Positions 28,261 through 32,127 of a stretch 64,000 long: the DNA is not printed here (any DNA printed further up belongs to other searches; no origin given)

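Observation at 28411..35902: Translationally coupled three-gene dynamin-like GTPase operon, with a DNA-binding, repeat-rich third member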

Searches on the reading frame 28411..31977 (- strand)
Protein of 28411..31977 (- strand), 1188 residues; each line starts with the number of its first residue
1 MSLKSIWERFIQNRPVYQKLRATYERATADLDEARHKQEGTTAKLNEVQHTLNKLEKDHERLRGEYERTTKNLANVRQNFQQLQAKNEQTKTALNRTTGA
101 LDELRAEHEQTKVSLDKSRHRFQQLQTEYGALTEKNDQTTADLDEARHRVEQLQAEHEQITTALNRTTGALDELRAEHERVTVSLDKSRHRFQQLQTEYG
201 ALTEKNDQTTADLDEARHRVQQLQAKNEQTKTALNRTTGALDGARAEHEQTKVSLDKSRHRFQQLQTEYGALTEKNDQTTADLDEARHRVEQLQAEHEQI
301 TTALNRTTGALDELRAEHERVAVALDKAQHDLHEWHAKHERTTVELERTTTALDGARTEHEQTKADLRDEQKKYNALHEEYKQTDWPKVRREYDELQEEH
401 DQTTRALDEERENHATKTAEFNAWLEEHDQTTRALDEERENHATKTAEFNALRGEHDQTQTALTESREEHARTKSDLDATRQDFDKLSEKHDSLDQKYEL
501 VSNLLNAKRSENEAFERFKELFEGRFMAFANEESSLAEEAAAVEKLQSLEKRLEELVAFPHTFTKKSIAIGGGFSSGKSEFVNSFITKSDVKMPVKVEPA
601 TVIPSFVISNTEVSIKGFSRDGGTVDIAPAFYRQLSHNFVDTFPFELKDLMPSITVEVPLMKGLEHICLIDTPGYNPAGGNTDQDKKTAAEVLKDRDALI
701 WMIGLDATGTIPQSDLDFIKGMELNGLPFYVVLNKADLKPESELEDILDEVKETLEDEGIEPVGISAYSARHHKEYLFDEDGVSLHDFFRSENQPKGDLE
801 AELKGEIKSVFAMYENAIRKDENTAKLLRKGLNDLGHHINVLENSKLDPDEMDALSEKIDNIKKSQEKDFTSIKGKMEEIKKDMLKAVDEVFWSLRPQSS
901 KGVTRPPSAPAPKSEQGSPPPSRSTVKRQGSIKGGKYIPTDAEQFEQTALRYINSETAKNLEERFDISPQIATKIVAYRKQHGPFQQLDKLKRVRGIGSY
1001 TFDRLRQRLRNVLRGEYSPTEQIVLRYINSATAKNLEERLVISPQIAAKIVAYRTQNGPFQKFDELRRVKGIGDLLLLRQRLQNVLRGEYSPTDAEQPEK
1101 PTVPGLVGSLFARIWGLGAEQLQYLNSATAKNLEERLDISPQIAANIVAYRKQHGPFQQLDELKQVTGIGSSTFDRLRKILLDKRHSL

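Call 6: search_protein_families(library=pfam, proteins=[window:28411-31977:-], max_evalue=0.01)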
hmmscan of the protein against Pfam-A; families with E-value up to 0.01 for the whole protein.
window:28411-31977:- (1188 aa): 17 families
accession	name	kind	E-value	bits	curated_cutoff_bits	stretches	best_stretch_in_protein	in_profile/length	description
PF12836.13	HHH_3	-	2.8e-43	146.3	27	3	1125-1179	8-62/65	Helix-hairpin-helix motif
PF13870.11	CCDC113_CCDC96_CC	-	1.6e-07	31.6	31.6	1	60-164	66-175/177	CCDC113/CCDC96, coiled-coil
PF13851.11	GAS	-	3.9e-06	26.8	32.3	0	121-214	41-137/200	Growth-arrest specific micro-tubule binding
PF10473.14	CENP-F_leu_zip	-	4.3e-05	24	34.5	2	116-197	20-101/140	Leucine-rich repeats of kinetochore protein Cenp-F/LEK1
PF00350.29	Dynamin_N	-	5.4e-05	23.7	27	1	568-735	1-167/168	Dynamin family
PF14579.12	HHH_6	-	0.0002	22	25.6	0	1139-1177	33-74/90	Helix-hairpin-helix motif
PF00261.25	Tropomyosin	-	0.0002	21.3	38.6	1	169-384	13-235/242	Tropomyosin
PF12826.13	HHH_2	-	0.00026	21.6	27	0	1119-1152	23-56/64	Helix-hairpin-helix motif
PF00009.33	GTP_EFTU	-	0.00028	21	26.5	1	665-777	69-151/188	Elongation factor Tu GTP binding domain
PF03934.19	T2SSK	-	0.00033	21.4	24.2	0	1138-1171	17-49/63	Type II secretion system (T2SS), protein K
PF14716.13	HHH_8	-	0.00033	21.4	30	0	1151-1181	38-68/73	Helix-hairpin-helix domain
PF00633.29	HHH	-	0.00039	20.6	24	0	1160-1178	10-28/30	Helix-hairpin-helix motif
PF09728.14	Taxilin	-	0.00049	19.8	30.3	1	18-128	192-302/302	Myosin-like coiled-coil protein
PF01926.29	MMR_HSR1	-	0.0005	20.6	21.9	0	568-735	2-113/113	50S ribosome-binding GTPase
PF06005.17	ZapB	-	0.00057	20.8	31.5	2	122-166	20-64/71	Cell division protein ZapB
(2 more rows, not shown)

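Call 7: search_protein_families(library=ncbifam, proteins=[window:28411-31977:-], max_evalue=0.01)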
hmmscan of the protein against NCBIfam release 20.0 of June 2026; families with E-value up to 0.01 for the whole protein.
window:28411-31977:- (1188 aa): 17 families
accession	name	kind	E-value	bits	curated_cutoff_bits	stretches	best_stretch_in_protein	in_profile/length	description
TIGR01259.1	comE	subfamily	1.7e-36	124.8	152.35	3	1120-1179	57-116/120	comEA protein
TIGR00426.1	TIGR00426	subfamily_domain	4.5e-33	113.1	53.1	3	1125-1180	10-66/69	competence protein ComEA helix-hairpin-helix repeat region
TIGR02168.1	SMC_prok_B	equivalog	3.3e-23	81.5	567.35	2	9-276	233-500/1181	chromosome segregation protein SMC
NF045487.1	ASRP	equivalog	1.2e-17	63.7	300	2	23-172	122-273/593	archaea-specific SMC-related protein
TIGR02169.1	SMC_prok_A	equivalog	3.9e-17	61.3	729.4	2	138-405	235-505/1165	chromosome segregation protein SMC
NF045978.1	ComEA_MAG0490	equivalog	1.9e-11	44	98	1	1131-1181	112-160/162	MAG0490 family ComEA-like DNA-binding protein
TIGR03598.1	GTPase_YsxC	equivalog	5.5e-08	32.7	124.45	1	664-773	63-175/186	ribosome biogenesis GTP-binding protein YihA/YsxC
TIGR04211.1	SH3_and_anchor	equivalog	9e-08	31.9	65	2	16-112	67-159/198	TIGR04211 family SH3 domain-containing protein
NF002572.0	PRK02224.1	equivalog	1.6e-07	30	1087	2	4-202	240-438/888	DNA double-strand break repair ATPase Rad50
TIGR04523.1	Mplasa_alph_rch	subfamily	2e-07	29.3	270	2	20-250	389-628/745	helix-rich protein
NF041035.1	Rad50_Halo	equivalog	7.9e-07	27.8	1000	1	8-236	223-444/883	DNA double-strand break repair ATPase Rad50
NF003034.1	PRK03918.1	equivalog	2.7e-06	25.7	700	2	90-326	198-429/878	DNA double-strand break repair ATPase Rad50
NF041034.1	Rad50_Sulf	equivalog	3.3e-06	25.3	1000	1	46-316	443-711/872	DNA double-strand break repair ATPase Rad50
NF038350.1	taxis_HmpF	equivalog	0.00018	20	200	2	12-167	138-293/553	pilus motility taxis protein HmpF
NF058615.1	cyano_YWSERL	exception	0.00038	20.3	50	0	179-197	13-31/42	YWSERL motif small protein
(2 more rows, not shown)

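Call 8: search_protein_families(library=padloc, proteins=[window:28411-31977:-], max_evalue=0.01)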
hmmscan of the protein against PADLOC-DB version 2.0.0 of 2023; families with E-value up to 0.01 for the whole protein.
window:28411-31977:- (1188 aa): 11 families
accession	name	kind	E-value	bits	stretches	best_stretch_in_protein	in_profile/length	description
PDLC00580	JetC3|JetC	-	1.4e-08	31.5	2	19-240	186-404/1068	DUF3584 domain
PDLC00581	JetC3|JetC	-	4.3e-07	26.2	1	30-342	776-1088/1473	DUF3584 domain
PDLC00553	JetC2|JetC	-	3.1e-06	23.4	2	145-448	278-580/1361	DUF3584 domain; MukB-like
PDLC03868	LmuB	-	1.4e-05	21.6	1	20-235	250-469/1035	-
PDLC03865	LmuB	-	2.2e-05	20.9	2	129-413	539-838/1007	-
PDLC00006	DruC1|DruC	-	3.2e-05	20.6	1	101-237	170-309/626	Unknown function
PDLC00582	JetC3|JetC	-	6.9e-05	18.8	1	28-269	776-1022/1472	DUF3584 domain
PDLC00551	JetC2|JetC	-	0.00019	17.4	1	27-236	783-988/1365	DUF3584 domain; MukB-like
PDLC00517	JetC1|JetC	-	0.00026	17.4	1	24-222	295-484/1119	DUF3584 domain; MukB-like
PDLC00583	JetC3|JetC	-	0.00031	16.6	2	137-385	798-1033/1471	DUF3584 domain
PDLC00518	JetC1|JetC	-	0.00048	16.1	2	19-180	276-436/1112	DUF3584 domain; MukB-like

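Call 52: search_protein_families(library=pfam, alignment_id=A2, max_evalue=0.0001)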
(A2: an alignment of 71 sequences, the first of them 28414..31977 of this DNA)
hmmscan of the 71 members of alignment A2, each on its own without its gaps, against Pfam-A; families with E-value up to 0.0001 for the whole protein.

A. member 1, window:28414-31977:- (1188 aa): 5 families
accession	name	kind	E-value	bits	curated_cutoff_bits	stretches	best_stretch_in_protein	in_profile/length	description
PF12836.13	HHH_3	-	2.8e-43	146.3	27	3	1125-1179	8-62/65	Helix-hairpin-helix motif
PF13870.11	CCDC113_CCDC96_CC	-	1.6e-07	31.6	31.6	0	60-164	66-175/177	CCDC113/CCDC96, coiled-coil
PF13851.11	GAS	-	3.9e-06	26.8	32.3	0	121-214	41-137/200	Growth-arrest specific micro-tubule binding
PF10473.14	CENP-F_leu_zip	-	4.3e-05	24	34.5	0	116-197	20-101/140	Leucine-rich repeats of kinetochore protein Cenp-F/LEK1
PF00350.29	Dynamin_N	-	5.4e-05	23.7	27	1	568-735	1-167/168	Dynamin family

B. families by the number of members that match (of 71 scanned): 37 families (the first 25 are shown)
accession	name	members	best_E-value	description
PF00350.29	Dynamin_N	70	3.6e-17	Dynamin family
PF01926.29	MMR_HSR1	48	2.4e-09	50S ribosome-binding GTPase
PF03781.23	FGE-sulfatase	9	6e-46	Sulfatase-modifying factor enzyme 1-like domain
PF12796.13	Ank_2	7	1.6e-115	Ankyrin repeats (3 copies)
PF13857.12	Ank_5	7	1.2e-105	Ankyrin repeats (many copies)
PF00023.36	Ank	7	2.7e-103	Ankyrin repeat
PF13606.12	Ank_3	7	5.9e-86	Ankyrin repeat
PF13637.12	Ank_4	7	3.1e-76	Ankyrin repeats (many copies)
PF12836.13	HHH_3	6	1e-45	Helix-hairpin-helix motif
PF13240.11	Zn_Ribbon_1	5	2.8e-14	zinc-ribbon domain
PF00633.29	HHH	4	2.5e-16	Helix-hairpin-helix motif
PF12773.13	DZR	3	1.2e-10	Double zinc ribbon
PF04760.21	IF2_N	3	1.5e-10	Translation initiation factor IF-2, N-terminal region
PF14579.12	HHH_6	3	4.3e-08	Helix-hairpin-helix motif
PF00009.33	GTP_EFTU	3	5e-07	Elongation factor Tu GTP binding domain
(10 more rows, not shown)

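Call 77: predict_structure(alignment_id=A4)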
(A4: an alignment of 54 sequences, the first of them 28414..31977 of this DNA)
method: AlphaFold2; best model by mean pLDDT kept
length: 1188 residues; sequences in the alignment: 54
mean_pLDDT: 71.3   pTM: 0.42
mean pLDDT of the five models: 71.3, 71.3, 69.2, 69.2, 68.7
residues with pLDDT >= 90: 149; 70-90: 543; 50-70: 335; < 50: 161
segments of 3 or more residues with pLDDT < 50: 86-104, 194-209, 233-247, 381-388, 394-405, 899-928, 1015-1019, 1088-1117, 1186-1188
pLDDT, mean of each block of 10 residues (from residue 1): 60 70 77 71 68 72 65 58 49 39 50 60 62 64 71 69 57 56 56 47 46 57 55 44 45 58 61 64 70 70 65 64 65 66 65 70 71 64 46 47 49 62 72 72 72 75 80 80 73 79 79 86 89 68 86 81 86 82 87 65 83 87 83 75 79 90 91 65 70 86 79 84 85 92 91 91 93 91 92 84 90 87 84 76 69 81 79 88 92 70 39 33 40 59 80 82 77 89 86 82 79 54 75 84 86 90 82 72 59 29 30 43 87 89 94 88 88 83 61
secondary structure, 60 per line:
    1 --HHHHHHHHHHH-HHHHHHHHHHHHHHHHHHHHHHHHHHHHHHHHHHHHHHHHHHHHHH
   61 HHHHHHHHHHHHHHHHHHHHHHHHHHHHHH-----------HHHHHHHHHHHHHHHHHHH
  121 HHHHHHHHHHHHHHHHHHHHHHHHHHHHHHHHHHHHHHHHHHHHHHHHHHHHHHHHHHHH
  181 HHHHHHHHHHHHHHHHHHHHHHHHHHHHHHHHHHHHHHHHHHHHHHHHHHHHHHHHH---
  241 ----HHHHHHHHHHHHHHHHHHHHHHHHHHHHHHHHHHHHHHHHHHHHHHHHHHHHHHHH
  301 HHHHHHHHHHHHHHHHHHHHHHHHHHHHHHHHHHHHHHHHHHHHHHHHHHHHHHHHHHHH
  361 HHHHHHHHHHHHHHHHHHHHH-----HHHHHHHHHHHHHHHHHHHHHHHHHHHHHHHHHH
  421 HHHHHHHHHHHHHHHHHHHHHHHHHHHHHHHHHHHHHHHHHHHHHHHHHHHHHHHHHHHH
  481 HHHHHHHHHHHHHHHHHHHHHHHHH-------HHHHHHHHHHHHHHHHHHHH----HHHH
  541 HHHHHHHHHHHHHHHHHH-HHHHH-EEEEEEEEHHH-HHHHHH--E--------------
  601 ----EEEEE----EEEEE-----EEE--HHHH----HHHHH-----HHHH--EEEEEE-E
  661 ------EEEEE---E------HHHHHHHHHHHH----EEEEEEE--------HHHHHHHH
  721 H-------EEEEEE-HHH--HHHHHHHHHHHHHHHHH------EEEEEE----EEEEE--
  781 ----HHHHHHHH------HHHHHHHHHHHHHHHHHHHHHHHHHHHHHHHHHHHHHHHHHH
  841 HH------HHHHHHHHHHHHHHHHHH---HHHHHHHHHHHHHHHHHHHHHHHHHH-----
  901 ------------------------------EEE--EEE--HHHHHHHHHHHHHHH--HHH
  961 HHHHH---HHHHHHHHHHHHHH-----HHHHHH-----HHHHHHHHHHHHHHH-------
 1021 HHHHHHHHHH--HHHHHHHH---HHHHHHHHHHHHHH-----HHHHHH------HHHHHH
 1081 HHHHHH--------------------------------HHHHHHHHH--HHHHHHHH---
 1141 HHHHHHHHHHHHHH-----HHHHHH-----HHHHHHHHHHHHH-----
elements in order (helices of 4 or more, strands of 3 or more residues): H3-13 H15-90 H102-237 H245-381 H387-505 H513-532 H537-558 H560-564 E566-573 H578-583 E605-609 E614-618 E624-626 H629-632 H637-641 H647-650 E653-658 E667-671 H682-693 E698-704 H713-721 E729-734 H741-757 E764-769 E774-778 H785-792 H799-842 H849-866 H870-895 E931-933 E936-938 H941-955 H958-965 H969-982 H988-993 H999-1013 H1021-1030 H1033-1040 H1044-1057 H1063-1068 H1075-1086 H1119-1127 H1130-1137 H1141-1154 H1160-1165 H1171-1183
